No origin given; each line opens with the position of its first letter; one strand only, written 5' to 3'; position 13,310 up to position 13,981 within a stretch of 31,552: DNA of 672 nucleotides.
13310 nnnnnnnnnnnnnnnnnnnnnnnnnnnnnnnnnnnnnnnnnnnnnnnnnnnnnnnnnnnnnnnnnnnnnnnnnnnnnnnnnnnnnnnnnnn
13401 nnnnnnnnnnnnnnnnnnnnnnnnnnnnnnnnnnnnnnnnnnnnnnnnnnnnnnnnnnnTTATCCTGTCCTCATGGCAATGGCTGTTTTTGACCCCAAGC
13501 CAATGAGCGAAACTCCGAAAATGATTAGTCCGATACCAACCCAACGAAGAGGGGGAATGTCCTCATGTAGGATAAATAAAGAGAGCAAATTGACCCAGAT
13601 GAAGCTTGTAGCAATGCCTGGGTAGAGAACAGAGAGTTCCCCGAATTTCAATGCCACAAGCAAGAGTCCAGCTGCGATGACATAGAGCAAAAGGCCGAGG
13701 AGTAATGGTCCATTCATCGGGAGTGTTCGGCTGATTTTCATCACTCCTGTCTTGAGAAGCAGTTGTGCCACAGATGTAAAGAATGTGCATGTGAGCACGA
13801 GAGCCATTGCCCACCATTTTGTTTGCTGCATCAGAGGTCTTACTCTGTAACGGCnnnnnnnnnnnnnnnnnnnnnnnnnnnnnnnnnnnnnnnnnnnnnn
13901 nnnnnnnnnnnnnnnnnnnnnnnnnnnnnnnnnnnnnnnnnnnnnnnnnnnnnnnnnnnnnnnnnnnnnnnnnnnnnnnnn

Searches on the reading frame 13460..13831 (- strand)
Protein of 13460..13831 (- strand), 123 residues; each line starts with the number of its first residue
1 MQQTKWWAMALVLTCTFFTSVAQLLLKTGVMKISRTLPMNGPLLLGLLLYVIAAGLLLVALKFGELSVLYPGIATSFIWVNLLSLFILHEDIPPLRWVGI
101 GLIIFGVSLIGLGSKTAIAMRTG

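Call 73: search_protein_families(library=pfam, proteins=[window:13460-13831:-], max_evalue=0.001)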
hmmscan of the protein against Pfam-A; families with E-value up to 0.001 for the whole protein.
window:13460-13831:- (123 aa): 1 family
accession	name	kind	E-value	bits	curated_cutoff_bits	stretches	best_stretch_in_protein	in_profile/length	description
PF00892.27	EamA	-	1.4e-05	25.8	28.2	1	24-111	47-134/135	EamA-like transporter family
